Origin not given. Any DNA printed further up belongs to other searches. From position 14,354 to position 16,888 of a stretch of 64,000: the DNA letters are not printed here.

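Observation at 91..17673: About 17.6-kb translationally coupled glycan operon with lptD and a ROK sugar kinase embedded between nucleotide-sugar genes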

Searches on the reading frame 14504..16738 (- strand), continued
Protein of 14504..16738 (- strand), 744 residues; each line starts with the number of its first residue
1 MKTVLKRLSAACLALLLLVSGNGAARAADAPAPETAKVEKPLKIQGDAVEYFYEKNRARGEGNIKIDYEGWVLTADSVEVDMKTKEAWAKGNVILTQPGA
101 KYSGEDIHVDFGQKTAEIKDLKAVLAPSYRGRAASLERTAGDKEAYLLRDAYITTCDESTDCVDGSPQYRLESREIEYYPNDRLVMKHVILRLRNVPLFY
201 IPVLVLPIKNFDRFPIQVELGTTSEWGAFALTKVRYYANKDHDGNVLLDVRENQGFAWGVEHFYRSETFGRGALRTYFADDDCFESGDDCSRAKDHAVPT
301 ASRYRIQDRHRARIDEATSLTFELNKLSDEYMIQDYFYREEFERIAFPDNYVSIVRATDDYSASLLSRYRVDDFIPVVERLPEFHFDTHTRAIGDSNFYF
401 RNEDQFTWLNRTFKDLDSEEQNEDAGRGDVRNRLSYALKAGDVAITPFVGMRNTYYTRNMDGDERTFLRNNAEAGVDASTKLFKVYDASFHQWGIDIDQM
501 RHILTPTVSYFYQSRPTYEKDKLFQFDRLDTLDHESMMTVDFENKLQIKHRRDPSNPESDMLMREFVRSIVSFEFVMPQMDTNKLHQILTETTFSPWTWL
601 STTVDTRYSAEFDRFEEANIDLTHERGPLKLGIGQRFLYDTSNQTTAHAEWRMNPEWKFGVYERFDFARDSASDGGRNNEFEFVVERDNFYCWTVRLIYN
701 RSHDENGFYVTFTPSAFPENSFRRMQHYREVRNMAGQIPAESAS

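Call 26: find_related_loci(query=A2, collection=genome_contigs, flank=10000)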
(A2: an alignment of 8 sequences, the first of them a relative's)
Query A2 (744 aa) in genome_contigs; peptide patterns used: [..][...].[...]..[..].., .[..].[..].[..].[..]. (x = any residue, [..] = any of these).
118 stretches matched a pattern; 31 encode a relative of the query (tblastn E <= 1e-3); 31 distinct loci.
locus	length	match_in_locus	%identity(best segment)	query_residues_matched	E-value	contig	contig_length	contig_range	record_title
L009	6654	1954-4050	80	42-742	0e+0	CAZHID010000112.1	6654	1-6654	MAG TPA_asm: uncultured Planctomycetia bacterium isolate SRP285395_co1_64 genome assembly, contig: NODE_20865_length_665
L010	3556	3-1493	71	232-728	0e+0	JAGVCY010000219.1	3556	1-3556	MAG: Candidatus Omnitrophota bacterium isolate WC_9 c_000000104489, whole genome shotgun sequence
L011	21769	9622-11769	49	5-732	0e+0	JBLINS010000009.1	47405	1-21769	MAG: Candidatus Omnitrophota bacterium isolate 3300053785_196 Ga0535658_0001008, whole genome shotgun sequence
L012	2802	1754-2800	80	9-355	0e+0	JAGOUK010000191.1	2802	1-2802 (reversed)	MAG: Candidatus Omnitrophota bacterium isolate Gw_Eff_bin_482 Gw_Eff_170407_length_2802_cov_5.758131, whole genome shotg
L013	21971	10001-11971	41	39-728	8e-167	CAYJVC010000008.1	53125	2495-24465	MAG TPA_asm: uncultured Planctomycetia bacterium isolate ERP125453_co1_451 genome assembly, contig: NODE_423_length_5312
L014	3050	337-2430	38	4-741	8e-173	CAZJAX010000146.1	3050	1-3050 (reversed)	MAG TPA_asm: uncultured Planctomycetia bacterium isolate SRP342105_co2_14 genome assembly, contig: NODE_44452_length_305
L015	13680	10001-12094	40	8-732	2e-162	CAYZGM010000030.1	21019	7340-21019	MAG TPA_asm: uncultured Planctomycetia bacterium isolate binchicken_co248_287 genome assembly, contig: NODE_2610_length_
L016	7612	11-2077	39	8-728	3e-160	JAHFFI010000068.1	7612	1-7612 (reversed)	MAG: Candidatus Omnitrophota bacterium isolate nzgw289 NODE_16381_length_7613_cov_3.422718, whole genome shotgun sequenc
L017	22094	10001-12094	39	1-728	2e-159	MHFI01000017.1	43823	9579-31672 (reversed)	MAG: Omnitrophica bacterium RIFCSPHIGHO2_02_FULL_51_18 rifcsphigho2_02_scaffold_1643, whole genome shotgun sequence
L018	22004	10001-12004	39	19-728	8e-159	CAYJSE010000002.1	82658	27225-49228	MAG TPA_asm: uncultured Planctomycetia bacterium isolate ERP125453_co1_305 genome assembly, contig: NODE_149_length_8265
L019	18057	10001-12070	38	7-728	3e-155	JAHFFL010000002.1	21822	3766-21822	MAG: Candidatus Omnitrophota bacterium isolate nzgw291 NODE_3135_length_21823_cov_3.762234, whole genome shotgun sequenc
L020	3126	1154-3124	39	4-692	3e-163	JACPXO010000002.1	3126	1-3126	MAG: Candidatus Omnitrophota bacterium isolate NC_groundwater_839_Pr1_B-0.1um_55_15 Montesol18_Bp1_scaffold_10930, whole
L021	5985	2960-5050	38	1-728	8e-155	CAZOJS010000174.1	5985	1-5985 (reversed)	MAG TPA_asm: uncultured Anaerolinea sp. isolate binchicken_co165_316 genome assembly, contig: k141_1076761, whole genome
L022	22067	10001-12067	38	9-728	6e-152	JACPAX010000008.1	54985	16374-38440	MAG: Candidatus Omnitrophota bacterium isolate NC_groundwater_242_Ag_S-0.2um_58_8 S5_GD2017_2_S2_scaffold_427, whole gen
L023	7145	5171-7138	38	13-700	5e-151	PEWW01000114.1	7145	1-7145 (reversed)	MAG: Candidatus Omnitrophica bacterium CG07_land_8_20_14_0_80_50_8 CG07_land_8_20_14_0.80_scaffold_8640_c, whole genome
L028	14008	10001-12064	33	2-719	5e-117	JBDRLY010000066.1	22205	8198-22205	MAG: Candidatus Omnitrophota bacterium isolate MEGAHIT-group-1.803 k141_13857321, whole genome shotgun sequence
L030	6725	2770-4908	31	26-719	4e-110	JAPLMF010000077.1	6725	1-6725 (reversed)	MAG: Candidatus Omnitrophota bacterium isolate LacPavin_0419_WC70L_MAG_47_7 LacPavin_0419_WC70L_scaffold_54075, whole ge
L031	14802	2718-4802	31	5-735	1e-108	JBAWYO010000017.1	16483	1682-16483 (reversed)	MAG: Candidatus Omnitrophota bacterium isolate ELA091 MAG091_17, whole genome shotgun sequence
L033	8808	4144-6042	32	41-695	9e-101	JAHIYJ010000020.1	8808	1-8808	MAG: Candidatus Omnitrophota bacterium isolate Modern_marine.mb.11 Modern_marine.mb.11_k141_365933, whole genome shotgun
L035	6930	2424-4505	32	7-728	2e-99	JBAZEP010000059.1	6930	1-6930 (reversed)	MAG: Candidatus Omnitrophota bacterium isolate SO_2017_LW3_129 NODE_37785_length_6930_cov_4.800382_LW162_2017, whole gen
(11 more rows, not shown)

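Call 38: search_solved_structures(query=A1, max_evalue=1, show_alignments=1)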
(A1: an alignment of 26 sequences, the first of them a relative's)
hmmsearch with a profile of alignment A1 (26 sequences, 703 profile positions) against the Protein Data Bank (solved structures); distinct sequences matched with E-value up to 1: 66 (the best 60 are shown).
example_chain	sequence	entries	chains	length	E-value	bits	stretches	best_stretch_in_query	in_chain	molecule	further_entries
5iv9_A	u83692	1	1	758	1.7e-23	85.8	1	34-320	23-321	LPS-assembly protein LptD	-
4n4r_A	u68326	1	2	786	3.4e-22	81.5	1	24-318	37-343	LPS-assembly protein LptD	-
8h1r_A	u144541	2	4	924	2.6e-21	78.6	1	33-317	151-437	LPS-assembly protein LptD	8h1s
9i9z_A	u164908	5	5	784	2.8e-21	78.5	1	24-318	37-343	LPS-assembly protein LptD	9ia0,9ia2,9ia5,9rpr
9kn3_A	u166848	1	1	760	4.8e-21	77.7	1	30-318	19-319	LPS-assembly protein LptD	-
9fz5_A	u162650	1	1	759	5.7e-21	77.5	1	31-318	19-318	LPS-assembly protein LptD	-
9rps_A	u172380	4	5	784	1.2e-19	73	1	24-318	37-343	LPS-assembly protein LptD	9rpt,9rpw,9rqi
4q35_A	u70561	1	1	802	1.2e-19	73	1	24-318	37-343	LPS-assembly protein LptD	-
9i92_A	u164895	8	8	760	1.8e-19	72.5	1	30-318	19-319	LPS-assembly protein LptD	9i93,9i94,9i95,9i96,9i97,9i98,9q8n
7omm_A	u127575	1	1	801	4.1e-19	71.3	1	50-323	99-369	LPS-assembly protein LptD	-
5iv8_A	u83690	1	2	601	2.4e-07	32.4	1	179-320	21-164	LPS biosynthesis protein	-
4rhb_A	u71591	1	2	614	7.1e-07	30.9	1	179-318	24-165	LPS-assembly protein LptD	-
5iva_A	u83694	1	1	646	3.9e-05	25.1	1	178-317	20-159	LPS-assembly protein LptD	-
4uu4_A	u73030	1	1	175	0.0026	19.1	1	68-149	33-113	PERIPLASMIC LIPOPOLYSACCHARIDE TRANSPORT PROTEIN LPTH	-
8onu_A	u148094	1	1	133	0.028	15.7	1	36-84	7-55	Lipopolysaccharide export system protein LptA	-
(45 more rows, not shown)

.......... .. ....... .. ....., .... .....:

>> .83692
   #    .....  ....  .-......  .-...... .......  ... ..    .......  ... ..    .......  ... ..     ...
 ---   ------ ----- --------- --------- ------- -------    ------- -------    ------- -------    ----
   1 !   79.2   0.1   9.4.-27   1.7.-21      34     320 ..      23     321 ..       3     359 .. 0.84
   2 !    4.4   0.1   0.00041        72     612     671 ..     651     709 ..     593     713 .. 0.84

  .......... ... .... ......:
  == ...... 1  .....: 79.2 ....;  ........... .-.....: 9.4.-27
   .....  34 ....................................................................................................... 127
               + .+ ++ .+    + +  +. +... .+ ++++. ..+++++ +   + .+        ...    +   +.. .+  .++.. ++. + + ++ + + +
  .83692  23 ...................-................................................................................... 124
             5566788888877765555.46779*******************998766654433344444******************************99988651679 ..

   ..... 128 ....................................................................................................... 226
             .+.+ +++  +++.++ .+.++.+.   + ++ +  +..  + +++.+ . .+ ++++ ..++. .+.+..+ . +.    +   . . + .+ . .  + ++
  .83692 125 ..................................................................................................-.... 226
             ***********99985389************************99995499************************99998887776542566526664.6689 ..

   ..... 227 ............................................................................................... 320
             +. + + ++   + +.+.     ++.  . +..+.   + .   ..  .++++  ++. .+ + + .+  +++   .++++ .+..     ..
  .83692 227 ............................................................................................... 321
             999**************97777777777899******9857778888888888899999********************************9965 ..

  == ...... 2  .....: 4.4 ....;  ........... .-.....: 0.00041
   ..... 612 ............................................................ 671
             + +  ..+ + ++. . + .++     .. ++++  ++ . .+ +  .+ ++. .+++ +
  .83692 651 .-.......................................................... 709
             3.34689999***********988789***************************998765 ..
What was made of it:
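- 14504..16738 (-): LptD, the outer-membrane LPS translocon (744 aa, Sec signal peptide). A family profile matches solved LptD structures at E 1.7e-23 (call 38).
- On LptD (LPS-assembly outer-membrane protein): Profile A1 aligns positions 34-320 to solved LptD N-terminal domains and the start of the barrel at E 1.7e-23 (call 38).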

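Call 46: predict_structure(alignment_id=A1)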
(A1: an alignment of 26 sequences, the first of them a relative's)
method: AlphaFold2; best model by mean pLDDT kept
length: 744 residues; sequences in the alignment: 26
mean_pLDDT: 80.0   pTM: 0.61
mean pLDDT of the five models: 80.0, 79.2, 77.4, 76.8, 75.1
residues with pLDDT >= 90: 205; 70-90: 399; 50-70: 97; < 50: 43
segments of 3 or more residues with pLDDT < 50: 21-38, 341-345, 671-676, 733-744
pLDDT, mean of each block of 10 residues (from residue 1): 68 70 35 40 81 83 83 87 85 77 82 73 68 76 74 81 81 86 84 82 76 73 78 80 87 87 87 91 66 61 88 93 87 68 59 94 93 75 93 90 94 66 87 92 90 89 79 90 88 86 93 86 83 81 93 85 91 80 81 91 94 92 92 90 88 91 77 52 89 86 77 74 55 39 25
secondary structure, 60 per line:
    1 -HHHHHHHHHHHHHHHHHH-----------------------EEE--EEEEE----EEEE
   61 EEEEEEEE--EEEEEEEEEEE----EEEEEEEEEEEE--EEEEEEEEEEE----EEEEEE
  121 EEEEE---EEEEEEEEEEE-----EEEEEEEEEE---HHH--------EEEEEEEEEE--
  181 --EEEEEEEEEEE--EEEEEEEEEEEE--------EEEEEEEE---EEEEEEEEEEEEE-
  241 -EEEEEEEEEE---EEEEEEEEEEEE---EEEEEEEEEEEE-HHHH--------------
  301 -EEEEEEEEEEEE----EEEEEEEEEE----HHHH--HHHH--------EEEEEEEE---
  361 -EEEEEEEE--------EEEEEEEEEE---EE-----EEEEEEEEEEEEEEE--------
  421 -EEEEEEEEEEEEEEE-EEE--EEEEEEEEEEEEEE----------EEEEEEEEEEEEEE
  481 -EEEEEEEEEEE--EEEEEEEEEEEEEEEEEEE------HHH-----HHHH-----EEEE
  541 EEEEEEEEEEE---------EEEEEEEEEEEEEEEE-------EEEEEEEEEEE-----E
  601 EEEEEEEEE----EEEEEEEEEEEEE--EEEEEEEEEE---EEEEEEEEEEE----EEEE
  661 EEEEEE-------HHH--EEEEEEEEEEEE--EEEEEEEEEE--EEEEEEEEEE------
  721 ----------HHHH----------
elements in order (helices of 4 or more, strands of 3 or more residues): H2-19 E43-45 E48-52 E57-68 E71-81 E86-97 E100-110 E115-125 E129-139 E145-154 E169-178 E183-193 E196-207 E216-223 E227-239 E242-251 E255-266 E270-281 H283-286 E302-313 E318-327 H332-335 H338-341 E350-357 E362-369 E378-387 E398-412 E422-436 E438-440 E443-456 E467-480 E482-492 E495-513 H528-531 E537-551 E561-576 E584-594 E600-609 E614-626 E629-638 E642-652 E657-666 E679-690 E693-702 E705-714 H731-734
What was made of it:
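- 14504..16738 (-): The AF2 model has pLDDT 80 (call 46).
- On LptD (LPS-assembly outer-membrane protein): The AF2 model (pLDDT 80) is all-beta from residue 43 to 714 (call 46).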

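Call 49: fold_search(model_id=the predicted structure, library=pdb)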
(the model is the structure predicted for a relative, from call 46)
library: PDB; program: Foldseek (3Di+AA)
matches with E <= 10: 901; with E <= 0.001: 128
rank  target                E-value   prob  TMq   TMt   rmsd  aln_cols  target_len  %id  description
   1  8h1s_C                4.9e-34  1.00  0.61  0.56   8.6       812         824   15  Crystal structure of apo-LptDE complex (released 2023-10-11)
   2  8h1s_A                2.7e-33  1.00  0.58  0.53   9.4       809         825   14  Crystal structure of apo-LptDE complex (released 2023-10-11)
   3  8h1r_D                3.9e-33  1.00  0.60  0.57   8.2       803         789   14  Crystal structure of LptDE-YifL complex (released 2023-10-25)
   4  4q35_A                3.0e-32  1.00  0.72  0.70   5.5       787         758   14  Structure of a membrane protein (released 2014-06-25)
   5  5iv9_A                1.1e-31  1.00  0.62  0.61   7.4       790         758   15  The LPS Transporter LptDE from Klebsiella pneumoniae, full-length (released 2016-05-18)
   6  8h1r_A                2.0e-31  1.00  0.60  0.60   8.4       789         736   14  Crystal structure of LptDE-YifL complex (released 2023-10-25)
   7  9ia0_A                2.3e-31  1.00  0.67  0.67   5.8       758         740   15  LpDE from Escherichia coli (released 2025-12-10)
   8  9a39_MODEL_1_A        5.7e-31  1.00  0.67  0.64   9.2       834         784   14  Model of E. coli LptD by in-cell photo-crosslinking MS and deep learning (released 2023-02-24)
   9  9kn3_A                3.0e-30  1.00  0.65  0.64   6.3       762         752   14  Cryo-EM structure of LptDEM complex from Escherichia coli (released 2025-07-23)
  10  9fz5_A                3.7e-29  1.00  0.62  0.62   7.3       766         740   15  Cryo-EM structure of LptDE-YedD complex from Escherichia Coli (released 2025-04-09)
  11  9ia5_A                6.8e-29  1.00  0.63  0.65   6.5       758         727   14  LpDEM from Escherichia coli (released 2025-12-10)
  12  9rpr_A                1.1e-28  1.00  0.61  0.63   6.7       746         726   14  Cryo-EM structure of LptDEM complex containing Shigella flexneri LptE and endogenous E. coli LptD and LptM (released 2025-12-10)
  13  9rps_A                7.1e-28  1.00  0.65  0.66   6.4       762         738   14  Cryo-EM structure of Shigella flexneri LptDE in complex with RTP45 superinfection exclusion protein from RTP bacteriop (released 2025-12-10)
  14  9ia2_A                9.9e-28  1.00  0.62  0.65   6.4       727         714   14  LpDEM from Escherichia coli (released 2025-12-10)
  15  7omm_A                4.1e-26  1.00  0.60  0.63   6.8       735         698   15  Cryo-EM structure of N. gonorhoeae LptDE in complex with ProMacrobodies (MBPs have not been built de novo) (released 2022-05-04)
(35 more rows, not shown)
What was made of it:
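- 14504..16738 (-): Foldseek top hits are all LptD/LptDE, with 4q35 at TM 0.72 and E 3e-32 (call 49).
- On LptD (LPS-assembly outer-membrane protein): The next fold class (TonB-dependent receptors) scores TM 0.25 or less (call 49).
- LptD: PDB profile hit (call 38), AF2 model (call 46) and Foldseek (call 49).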

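Call 56: find_encoding_contigs(protein=P0031, flank=8000, max_places=1)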
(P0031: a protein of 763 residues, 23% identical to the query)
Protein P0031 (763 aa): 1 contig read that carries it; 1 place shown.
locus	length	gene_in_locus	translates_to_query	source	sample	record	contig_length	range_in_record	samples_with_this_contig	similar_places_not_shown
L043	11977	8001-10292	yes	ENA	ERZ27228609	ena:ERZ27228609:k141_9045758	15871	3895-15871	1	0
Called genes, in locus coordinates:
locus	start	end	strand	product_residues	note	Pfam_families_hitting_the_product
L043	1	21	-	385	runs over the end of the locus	PF01071:GARS_A (weak), PF08442:ATP-grasp_2, PF13549:ATP-grasp_5, PF24948:Citrate_synth_N, PF00549:Ligase_CoA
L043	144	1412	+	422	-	PF02985:HEAT (faint), PF13646:HEAT_2 (weak)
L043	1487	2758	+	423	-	PF02844:GARS_N, PF01071:GARS_A, PF02655:ATP-grasp_3, PF02786:CPSase_L_D2 (faint), PF02222:ATP-grasp (weak), PF02843:GARS_C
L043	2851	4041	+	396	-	PF00092:VWA, PF13519:VWA_2 (weak), PF25106:VWA_4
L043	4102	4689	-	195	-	-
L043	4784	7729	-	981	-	-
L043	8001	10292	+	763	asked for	PF04453:LptD (faint)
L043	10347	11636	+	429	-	PF03721:UDPG_MGDP_dh_N, PF00984:UDPG_MGDP_dh, PF03720:UDPG_MGDP_dh_C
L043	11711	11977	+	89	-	?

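Call 57: find_encoding_contigs(protein=P0032, flank=8000, max_places=1)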
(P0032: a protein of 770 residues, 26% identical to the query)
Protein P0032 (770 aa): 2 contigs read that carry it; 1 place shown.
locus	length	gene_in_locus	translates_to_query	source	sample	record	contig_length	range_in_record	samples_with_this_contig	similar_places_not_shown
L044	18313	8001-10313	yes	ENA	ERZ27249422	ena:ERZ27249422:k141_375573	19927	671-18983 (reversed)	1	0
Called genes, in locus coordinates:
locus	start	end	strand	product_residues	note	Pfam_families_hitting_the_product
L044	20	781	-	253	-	PF02811:PHP, PF02350:Epimerase_2 (faint)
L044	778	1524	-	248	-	PF20772:TACO1_YebC_N, PF01709:Transcrip_reg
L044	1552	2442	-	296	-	PF04055:Radical_SAM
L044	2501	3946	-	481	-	PF08323:Glyco_transf_5, PF13439:Glyco_transf_4 (faint), PF20706:GT4-conflict (faint), PF00534:Glycos_transf_1, PF13692:Glyco_trans_1_4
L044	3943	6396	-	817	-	PF00483:NTP_transferase, PF12804:NTP_transf_3, PF24894:Hexapep_GlmU, PF25084:LbH_EIF2B, PF25087:GMPPB_C, PF02878:PGM_PMM_I, PF02879:PGM_PMM_II, PF02880:PGM_PMM_III, +1 more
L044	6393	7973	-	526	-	PF03065:Glyco_hydro_57, PF09210:BE_C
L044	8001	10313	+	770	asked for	PF03968:LptD_N (weak)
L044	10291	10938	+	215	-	-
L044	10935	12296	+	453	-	PF20154:LNT_N, PF00795:CN_hydrolase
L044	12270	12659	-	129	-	PF03652:RuvX (weak), PF16921:Tex_YqgF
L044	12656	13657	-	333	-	PF11283:DUF3084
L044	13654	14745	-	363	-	PF03739:LptF_LptG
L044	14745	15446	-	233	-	PF00005:ABC_tran, PF13304:AAA_21 (faint)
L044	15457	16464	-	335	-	PF02885:Glycos_trans_3N, PF00591:Glycos_transf_3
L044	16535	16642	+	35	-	-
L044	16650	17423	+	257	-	PF06044:DpnI, PF17726:DpnI_C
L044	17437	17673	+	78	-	-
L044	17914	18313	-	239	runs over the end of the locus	PF07505:DUF5131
